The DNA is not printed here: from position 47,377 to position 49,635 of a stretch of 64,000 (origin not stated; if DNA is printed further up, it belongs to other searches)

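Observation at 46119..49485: Phage-borne c-di-GMP / polysaccharide module: LuxI-like acyltransferase, PilZ-like protein and BcsA-like synthase with PilZ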

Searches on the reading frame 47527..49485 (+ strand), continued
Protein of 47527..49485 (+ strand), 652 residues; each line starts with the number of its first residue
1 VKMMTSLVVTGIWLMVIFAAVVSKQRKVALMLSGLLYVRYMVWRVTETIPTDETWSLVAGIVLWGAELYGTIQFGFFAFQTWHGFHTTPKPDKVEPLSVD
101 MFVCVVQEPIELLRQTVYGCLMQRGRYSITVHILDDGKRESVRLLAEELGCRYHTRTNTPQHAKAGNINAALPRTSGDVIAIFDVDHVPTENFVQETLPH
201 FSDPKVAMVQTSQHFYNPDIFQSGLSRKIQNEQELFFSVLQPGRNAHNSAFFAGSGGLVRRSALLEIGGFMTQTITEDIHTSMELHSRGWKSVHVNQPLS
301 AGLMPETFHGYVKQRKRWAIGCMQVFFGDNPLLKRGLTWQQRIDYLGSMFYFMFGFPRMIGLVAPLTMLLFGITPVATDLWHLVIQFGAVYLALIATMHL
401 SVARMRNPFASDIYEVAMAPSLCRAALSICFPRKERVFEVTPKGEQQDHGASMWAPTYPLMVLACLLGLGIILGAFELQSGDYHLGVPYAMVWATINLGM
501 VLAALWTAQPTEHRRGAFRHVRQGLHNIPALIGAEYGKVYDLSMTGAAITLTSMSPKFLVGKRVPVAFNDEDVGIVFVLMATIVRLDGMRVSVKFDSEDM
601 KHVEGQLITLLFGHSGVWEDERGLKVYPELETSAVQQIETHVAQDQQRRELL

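Call 21: find_encoding_contigs(protein=P0081, flank=10000, max_places=2)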
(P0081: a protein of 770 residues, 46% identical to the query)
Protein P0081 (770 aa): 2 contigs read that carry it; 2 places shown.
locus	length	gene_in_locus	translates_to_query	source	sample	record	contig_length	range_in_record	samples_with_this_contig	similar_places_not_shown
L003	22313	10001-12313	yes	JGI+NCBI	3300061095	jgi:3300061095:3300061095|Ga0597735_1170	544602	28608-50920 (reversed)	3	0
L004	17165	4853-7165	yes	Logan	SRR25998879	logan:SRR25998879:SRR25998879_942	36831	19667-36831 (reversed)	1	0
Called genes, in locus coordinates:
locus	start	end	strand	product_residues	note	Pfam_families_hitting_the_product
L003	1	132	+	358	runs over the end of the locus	PF03150:CCP_MauG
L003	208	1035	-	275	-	-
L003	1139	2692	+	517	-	PF08668:HDOD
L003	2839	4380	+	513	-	PF01590:GAF (faint), PF08668:HDOD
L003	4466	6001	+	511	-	PF08668:HDOD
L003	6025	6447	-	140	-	-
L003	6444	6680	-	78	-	-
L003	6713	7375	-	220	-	-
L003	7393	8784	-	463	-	PF00890:FAD_binding_2 (weak), PF01134:GIDA (faint), PF01262:AlaDh_PNT_C (faint), PF07992:Pyr_redox_2, PF12831:FAD_oxidored (weak), PF13738:Pyr_redox_3 (weak), PF00070:Pyr_redox, PF02852:Pyr_redox_dim, +4 more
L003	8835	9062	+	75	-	PF07866:DUF1653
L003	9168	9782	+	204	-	PF00571:CBS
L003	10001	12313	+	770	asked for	PF00535:Glycos_transf_2, PF13641:Glyco_tranf_2_3, PF13506:Glyco_transf_21, PF13632:Glyco_trans_2_3, PF03552:Cellulose_synt, PF07238:PilZ (weak)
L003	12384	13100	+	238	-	-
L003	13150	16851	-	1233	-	PF02743:dCache_1, PF13185:GAF_2, PF01590:GAF, PF00989:PAS, PF13426:PAS_9 (weak), PF00512:HisKA, PF02518:HATPase_c, PF00072:Response_reg, +1 more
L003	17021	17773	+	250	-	PF00027:cNMP_binding, PF13545:HTH_Crp_2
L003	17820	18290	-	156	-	PF08670:MEKHLA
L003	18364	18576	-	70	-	-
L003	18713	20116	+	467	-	PF00330:Aconitase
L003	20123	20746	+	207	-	PF00694:Aconitase_C, PF27512:LeuD, PF27434:LeuD_C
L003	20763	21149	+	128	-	-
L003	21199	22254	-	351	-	PF01544:CorA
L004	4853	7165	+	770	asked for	PF00535:Glycos_transf_2, PF13641:Glyco_tranf_2_3, PF13506:Glyco_transf_21, PF13632:Glyco_trans_2_3, PF03552:Cellulose_synt, PF07238:PilZ (weak)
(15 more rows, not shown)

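Call 22: search_protein_families(library=pfam, proteins=[L003:12384-13100:+, L001:3028-3684:+, L003:9168-9782:+, L001:5779-6009:+, L001:2765-2995:+], max_evalue=0.1)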
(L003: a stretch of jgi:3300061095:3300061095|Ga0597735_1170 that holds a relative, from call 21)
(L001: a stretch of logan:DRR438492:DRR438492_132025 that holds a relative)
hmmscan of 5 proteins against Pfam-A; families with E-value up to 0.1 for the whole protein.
L003:12384-13100:+ (238 aa): 2 families
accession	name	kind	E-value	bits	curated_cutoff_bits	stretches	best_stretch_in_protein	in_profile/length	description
PF17036.11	CBP_BcsS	-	0.00099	19.3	24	1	100-238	72-207/207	Cellulose biosynthesis protein BcsS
PF06609.19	TRI12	-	0.037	12.9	23.2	1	12-67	134-189/599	Fungal trichothecene efflux pump (TRI12)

L001:3028-3684:+ (218 aa): 2 families
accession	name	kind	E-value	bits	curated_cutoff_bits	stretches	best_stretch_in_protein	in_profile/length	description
PF17036.11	CBP_BcsS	-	2.7e-08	34.2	24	1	128-216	116-205/207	Cellulose biosynthesis protein BcsS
PF07915.19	PRKCSH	-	0.026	15.9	27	1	86-139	5-57/74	Glucosidase II beta subunit-like protein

L003:9168-9782:+ (204 aa): 1 family
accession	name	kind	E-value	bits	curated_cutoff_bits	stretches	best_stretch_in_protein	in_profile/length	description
PF00571.33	CBS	-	2.5e-29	101.8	24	2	69-124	1-56/57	CBS domain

L001:5779-6009:+ (76 aa): 1 family
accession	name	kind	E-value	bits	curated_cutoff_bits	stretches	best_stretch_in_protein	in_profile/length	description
PF20176.3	DUF6541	-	0.017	13.9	29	1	13-63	21-72/646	Family of unknown function (DUF6541)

L001:2765-2995:+ (76 aa): 0 families

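Call 43: find_related_loci(query=P0001, collection=metagenome_contigs, flank=10000)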
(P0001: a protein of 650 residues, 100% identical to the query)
Query P0001 (650 aa) in metagenome_contigs; peptide patterns used: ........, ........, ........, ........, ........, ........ (x = any residue, [..] = any of these).
78 stretches matched a pattern; 1 encode a relative of the query (tblastn E <= 1e-3); 1 distinct loci.
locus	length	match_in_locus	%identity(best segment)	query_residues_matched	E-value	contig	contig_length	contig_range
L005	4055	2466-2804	28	267-374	3e-10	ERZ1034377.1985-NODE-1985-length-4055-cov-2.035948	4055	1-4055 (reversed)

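Call 44: find_related_loci(query=A1, collection=genome_contigs, flank=5000)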
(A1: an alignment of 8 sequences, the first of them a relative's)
Query A1 (650 aa) in genome_contigs; peptide patterns used: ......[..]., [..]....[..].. (x = any residue, [..] = any of these).
600 stretches matched a pattern (row limit reached: there are more); 594 encode a relative of the query (tblastn E <= 1e-3); the best 80 are kept; 80 distinct loci.
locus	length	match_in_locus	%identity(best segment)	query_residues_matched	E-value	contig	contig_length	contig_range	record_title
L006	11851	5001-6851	46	7-617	6e-162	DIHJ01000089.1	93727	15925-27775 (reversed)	MAG TPA_asm: Nitrospira sp. UBA5699 UBA5699_contig_679, whole genome shotgun sequence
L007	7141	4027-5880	46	7-618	1e-160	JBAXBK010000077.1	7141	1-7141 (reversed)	MAG: Nitrospira sp. isolate ELA165 MAG165_77, whole genome shotgun sequence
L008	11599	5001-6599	50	21-549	5e-148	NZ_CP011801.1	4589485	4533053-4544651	Nitrospira moscoviensis strain NSP M-1 chromosome, complete genome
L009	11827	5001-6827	43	25-636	1e-138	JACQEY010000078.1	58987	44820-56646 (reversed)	MAG: Nitrospirae bacterium isolate NC_groundwater_1033_Pr1_S-0.65um_56_10 Montesol18_Sp65_coassembly_scaffold_561650, wh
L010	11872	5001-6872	41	4-629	1e-138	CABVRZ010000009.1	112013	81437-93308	MAG: uncultured Nitrospira sp. isolate Nitrospira sp. RBC069 genome assembly, contig: MAG069_9, whole genome shotgun seq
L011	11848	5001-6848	42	13-619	2e-133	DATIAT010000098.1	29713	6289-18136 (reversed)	MAG TPA_asm: Nitrospiraceae bacterium isolate SMAG_U16271 k141_78705, whole genome shotgun sequence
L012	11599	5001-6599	39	6-549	6e-115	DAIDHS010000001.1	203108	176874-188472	MAG TPA_asm: Elusimicrobia bacterium isolate clean11 NODE_1_length_203108_cov_5.130433, whole genome shotgun sequence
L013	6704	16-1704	40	3-555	2e-113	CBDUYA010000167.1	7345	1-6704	MAG TPA_asm: uncultured bacterium isolate SRR22302371_metabat2_52 genome assembly, contig: ERZ26661859.9154, whole genom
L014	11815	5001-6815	37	22-619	3e-112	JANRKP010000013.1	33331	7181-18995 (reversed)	MAG: Candidatus Melainabacteria bacterium isolate bins.493 k141_161847, whole genome shotgun sequence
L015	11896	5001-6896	34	3-620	1e-107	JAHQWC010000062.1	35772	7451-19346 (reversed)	MAG: Vampirovibrio sp. isolate MAG.114 Posi_114-P39413, whole genome shotgun sequence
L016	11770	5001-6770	46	35-619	3e-160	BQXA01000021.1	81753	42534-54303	Nitrospira sp. LAS72 DNA, sequence21, whole genome shotgun sequence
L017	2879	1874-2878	50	22-355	1e-106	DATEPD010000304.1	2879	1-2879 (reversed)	MAG TPA_asm: Nitrospiraceae bacterium isolate SMAG_U9012 k141_637195, whole genome shotgun sequence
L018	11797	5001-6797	38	29-620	5e-102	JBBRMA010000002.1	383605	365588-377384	MAG: Myxococcales bacterium isolate La1_maxbin2.464 LA1C_X2.464_k141_2719517L_383605_cov_29.4060, whole genome shotgun s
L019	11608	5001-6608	38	24-551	4e-98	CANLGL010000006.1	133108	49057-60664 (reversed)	MAG: Deltaproteobacteria bacterium isolate TH-Jun18-28 genome assembly, contig: TH-Jun18-C126, whole genome shotgun sequ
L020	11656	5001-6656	37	10-547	3e-96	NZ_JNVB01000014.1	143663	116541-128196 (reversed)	Erwinia oleae strain DAPP-PG531 contig14, whole genome shotgun sequence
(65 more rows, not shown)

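Call 60: predict_structure(alignment_id=A2)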
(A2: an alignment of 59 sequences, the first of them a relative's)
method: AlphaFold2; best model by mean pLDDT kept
length: 650 residues; sequences in the alignment: 59
mean_pLDDT: 68.0   pTM: 0.64
mean pLDDT of the five models: 68.0, 63.5, 59.3, 59.2, 54.7
residues with pLDDT >= 90: 46; 70-90: 283; 50-70: 215; < 50: 106
segments of 3 or more residues with pLDDT < 50: 216-218, 220-230, 296-305, 403-409, 433-449, 507-523, 612-650
pLDDT, mean of each block of 10 residues (from residue 1): 71 83 82 84 73 73 77 76 55 81 80 83 84 87 91 76 84 91 79 85 84 56 43 59 68 80 87 69 89 54 51 63 70 87 74 57 52 57 60 56 48 57 59 43 41 59 74 79 67 68 53 34 63 79 81 75 77 74 84 77 66 42 34 41 37
secondary structure, 60 per line:
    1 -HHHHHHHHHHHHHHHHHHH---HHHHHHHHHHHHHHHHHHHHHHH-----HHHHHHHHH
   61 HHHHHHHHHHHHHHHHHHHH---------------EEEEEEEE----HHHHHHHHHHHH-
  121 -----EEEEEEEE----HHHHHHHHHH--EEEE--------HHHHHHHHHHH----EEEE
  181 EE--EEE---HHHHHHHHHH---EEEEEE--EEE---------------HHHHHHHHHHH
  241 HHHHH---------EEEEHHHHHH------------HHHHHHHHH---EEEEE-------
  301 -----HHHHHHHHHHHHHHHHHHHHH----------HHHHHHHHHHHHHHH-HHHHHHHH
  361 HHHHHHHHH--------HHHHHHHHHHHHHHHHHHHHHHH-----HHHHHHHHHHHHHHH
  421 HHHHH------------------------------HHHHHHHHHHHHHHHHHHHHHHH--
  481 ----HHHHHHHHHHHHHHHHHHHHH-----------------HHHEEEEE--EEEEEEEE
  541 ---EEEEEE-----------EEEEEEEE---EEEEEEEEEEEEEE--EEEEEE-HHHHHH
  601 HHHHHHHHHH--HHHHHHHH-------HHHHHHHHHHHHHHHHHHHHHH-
elements in order: H2-20 H24-46 H52-80 E96-103 H108-119 E126-133 H138-147 E150-153 H162-172 E177-182 E185-187 H191-200 E204-209 E212-214 H230-245 E255-258 H259-264 H277-285 E289-293 H306-326 H337-351 H353-369 H378-400 H406-425 H456-478 H485-505 E526-530 E533-540 E544-549 E561-568 E572-585 E588-593 H595-610 H613-620 H628-649

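Call 64: fold_search(model_id=the predicted structure, library=pdb)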
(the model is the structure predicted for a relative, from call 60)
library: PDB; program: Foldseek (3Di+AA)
matches with E <= 10: 1218; with E <= 0.001: 243
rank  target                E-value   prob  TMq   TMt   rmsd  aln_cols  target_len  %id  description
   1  9b8v_E                2.5e-34  1.00  0.69  0.55   7.3       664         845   29  AlphaFold2 informed cryo-EM model of the E. coli cellulose synthase BcsAG3B6 complex (released 2025-02-19)
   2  9fp0_A                1.8e-31  1.00  0.66  0.56  10.7       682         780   27  Cryo-EM structure of the 'crown'less Bcs macrocomplex for E. coli cellulose secretion in non-saturating c-di-GMP (loca (released 2024-10-16)
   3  9fnn_A                4.6e-31  1.00  0.69  0.58   7.8       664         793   29  Cryo-EM structure of the c-di-GMP-saturated 'crown'less Bcs macrocomplex for cellulose secretion in E. coli (released 2024-10-16)
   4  4p00_A                1.0e-30  1.00  0.70  0.63   7.3       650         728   30  Bacterial Cellulose Synthase in complex with cyclic-di-GMP and UDP (released 2014-04-09)
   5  9fmv_A                1.2e-30  1.00  0.63  0.54   7.5       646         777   28  Cryo-EM structure of the c-di-GMP-free synthase:pEtN transferase complex (BcsA-Bct-G3) from the E. coli cellulose secr (released 2024-10-16)
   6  9fmz_A                7.7e-30  1.00  0.69  0.56   7.2       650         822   30  Cryo-EM structure of the c-di-GMP-bound synthase:pEtN transferase complex (BcsA-Bct-G3) from the E. coli cellulose sec (released 2024-10-16)
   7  5ej1_A                1.0e-28  1.00  0.69  0.63   7.4       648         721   29  Pre-translocation state of bacterial cellulose synthase (released 2016-03-30)
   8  4hg6_A                1.3e-27  1.00  0.70  0.61   7.3       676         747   29  Structure of a cellulose synthase - cellulose translocation intermediate (released 2012-12-19)
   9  8vht_A                4.3e-13  1.00  0.47  0.45  10.5       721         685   14  Cryo EM structure of a soybean CesA3 homotrimer (released 2025-01-15)
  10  8g2j_D                1.7e-12  1.00  0.49  0.45  11.3       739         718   14  Hybrid aspen cellulose synthase-8 bound to UDP-glucose (released 2023-03-01)
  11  8g2j_C                2.3e-12  1.00  0.48  0.44  11.4       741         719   15  Hybrid aspen cellulose synthase-8 bound to UDP-glucose (released 2023-03-01)
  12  8vi0_B                5.3e-12  1.00  0.48  0.43  10.7       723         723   14  Cryo EM structure of a soybean CesA6 homotrimer (released 2025-01-15)
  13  8g2j_I                5.5e-12  1.00  0.49  0.45  10.6       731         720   14  Hybrid aspen cellulose synthase-8 bound to UDP-glucose (released 2023-03-01)
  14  8vi0_A                6.1e-12  1.00  0.46  0.42  11.0       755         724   14  Cryo EM structure of a soybean CesA6 homotrimer (released 2025-01-15)
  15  6yv7_A                2.9e-11  1.00  0.39  0.66   6.2       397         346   19  Mannosyltransferase PcManGT from Pyrobaculum calidifontis (released 2020-07-22)
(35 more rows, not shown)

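Call 65: search_protein_families(library=phrogs, proteins=[window:47533-49485:+], max_evalue=0.01)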
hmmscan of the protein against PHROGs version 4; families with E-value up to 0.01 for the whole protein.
window:47533-49485:+ (650 aa): 2 families
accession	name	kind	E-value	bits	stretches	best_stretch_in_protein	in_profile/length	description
phrog_30838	-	unknown function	1.5e-80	272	1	12-377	45-419/449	-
phrog_22641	-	unknown function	1.3e-77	262.7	1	97-496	1-405/566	-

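Call 67: get_annotated_region(hit=H4, flank=3000)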
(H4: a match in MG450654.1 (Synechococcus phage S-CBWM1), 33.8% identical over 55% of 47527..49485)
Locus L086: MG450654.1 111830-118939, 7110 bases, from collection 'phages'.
description: Synechococcus phage S-CBWM1, complete genome.
organism: Synechococcus phage S-CBWM1 (NCBI taxid 2053653)
taxonomy: Viruses; Duplodnaviria; Heunggongvirae; Uroviricota; Caudoviricetes; Aokuangvirus; Aokuangvirus SCBWM1
host: Synechococcus sp. CBW1002; source: -; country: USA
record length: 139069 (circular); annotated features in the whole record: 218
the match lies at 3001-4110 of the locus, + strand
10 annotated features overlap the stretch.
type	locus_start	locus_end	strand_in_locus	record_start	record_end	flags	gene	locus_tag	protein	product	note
CDS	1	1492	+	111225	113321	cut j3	-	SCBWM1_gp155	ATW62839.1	PsbA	-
ncRNA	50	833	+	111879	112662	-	-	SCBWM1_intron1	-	group I intron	-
CDS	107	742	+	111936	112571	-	-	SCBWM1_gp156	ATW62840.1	homing endonuclease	-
ncRNA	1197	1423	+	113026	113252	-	-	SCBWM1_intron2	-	group I intron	-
CDS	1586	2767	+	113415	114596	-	-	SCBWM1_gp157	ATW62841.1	multidrug resistance efflux pump membrane protein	-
CDS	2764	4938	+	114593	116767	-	-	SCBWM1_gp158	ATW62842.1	putative cellulose synthase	-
CDS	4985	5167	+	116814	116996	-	-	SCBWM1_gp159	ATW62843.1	hypothetical protein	hypothetical protein S-CBWM1-gp159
CDS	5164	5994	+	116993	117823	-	-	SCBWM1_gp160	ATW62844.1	putative peptidoglycan-binding protein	-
CDS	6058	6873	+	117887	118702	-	-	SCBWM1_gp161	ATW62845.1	ChoK-like putative serine/threonine kinase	-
CDS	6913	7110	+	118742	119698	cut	-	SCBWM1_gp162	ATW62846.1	APH-like putative serine/threonine kinase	-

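Call 69: search_protein_families(library=pfam, proteins=[L086:2764-4938:+, L086:1586-2767:+, P0002, P0081], max_evalue=0.01)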
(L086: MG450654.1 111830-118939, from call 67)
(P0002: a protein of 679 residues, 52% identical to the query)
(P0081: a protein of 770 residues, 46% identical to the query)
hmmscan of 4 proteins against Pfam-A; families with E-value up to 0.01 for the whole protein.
L086:2764-4938:+ (724 aa): 6 families
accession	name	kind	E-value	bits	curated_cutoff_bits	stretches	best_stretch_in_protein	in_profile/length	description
PF00535.33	Glycos_transf_2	-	5.1e-23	82.3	23.3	1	166-332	2-167/168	Glycosyl transferase family 2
PF13632.12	Glyco_trans_2_3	-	2.7e-18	67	27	1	244-462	3-174/198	Glycosyl transferase family group 2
PF13641.12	Glyco_tranf_2_3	-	3.8e-18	66.8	27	1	164-385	3-229/230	Glycosyltransferase like family 2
PF07238.19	PilZ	-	6.5e-11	42.9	22.5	1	590-689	2-101/102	PilZ domain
PF13506.12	Glyco_transf_21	-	2.2e-10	40.7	21.7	1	225-383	16-172/174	Glycosyl transferase family 21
PF03552.20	Cellulose_synt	-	6.3e-08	32.1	24.7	1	334-456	416-541/722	Cellulose synthase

L086:1586-2767:+ (393 aa): 4 families
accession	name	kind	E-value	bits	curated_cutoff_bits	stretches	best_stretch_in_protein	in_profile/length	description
PF13437.12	HlyD_3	-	6.2e-18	65.9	22.2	2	266-345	3-84/106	HlyD family secretion protein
PF16576.10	HlyD_D23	-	4.4e-17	62.5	30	2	180-342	36-189/214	Barrel-sandwich domain of CusB or HlyD membrane-fusion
PF13533.13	Biotin_lipoyl_2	-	1.1e-05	25.5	29.8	1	45-74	2-31/32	Biotin-lipoyl like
PF00364.28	Biotin_lipoyl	-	0.0011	19.2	22.1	0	36-73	31-72/73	Biotin-requiring enzyme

P0002 (679 aa): 6 families
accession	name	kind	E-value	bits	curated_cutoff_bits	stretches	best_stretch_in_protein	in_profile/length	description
PF13632.12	Glyco_trans_2_3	-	8.7e-28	97.9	27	1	192-393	2-183/198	Glycosyl transferase family group 2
PF13641.12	Glyco_tranf_2_3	-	9.8e-20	72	27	1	107-332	2-229/230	Glycosyltransferase like family 2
PF00535.33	Glycos_transf_2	-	4.9e-13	49.8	23.3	1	110-278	2-166/168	Glycosyl transferase family 2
PF03552.20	Cellulose_synt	-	1.5e-11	44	24.7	1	285-410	420-547/722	Cellulose synthase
PF13506.12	Glyco_transf_21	-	1.3e-08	34.9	21.7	1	175-331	17-173/174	Glycosyl transferase family 21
PF07238.19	PilZ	-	0.00068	20.4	22.5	1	561-647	22-102/102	PilZ domain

P0081 (770 aa): 6 families
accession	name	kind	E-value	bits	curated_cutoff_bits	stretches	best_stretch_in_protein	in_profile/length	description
PF13632.12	Glyco_trans_2_3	-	2.1e-24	86.9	27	1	188-394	2-183/198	Glycosyl transferase family group 2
PF13641.12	Glyco_tranf_2_3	-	4.3e-22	79.7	27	1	106-331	3-230/230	Glycosyltransferase like family 2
PF00535.33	Glycos_transf_2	-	1.5e-18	67.7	23.3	1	114-278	8-168/168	Glycosyl transferase family 2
PF03552.20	Cellulose_synt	-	3.6e-16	59.3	24.7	2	280-403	417-546/722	Cellulose synthase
PF07238.19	PilZ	-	5e-11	43.3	22.5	1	527-625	3-101/102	PilZ domain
PF13506.12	Glyco_transf_21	-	1.2e-09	38.4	21.7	1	171-329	17-173/174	Glycosyl transferase family 21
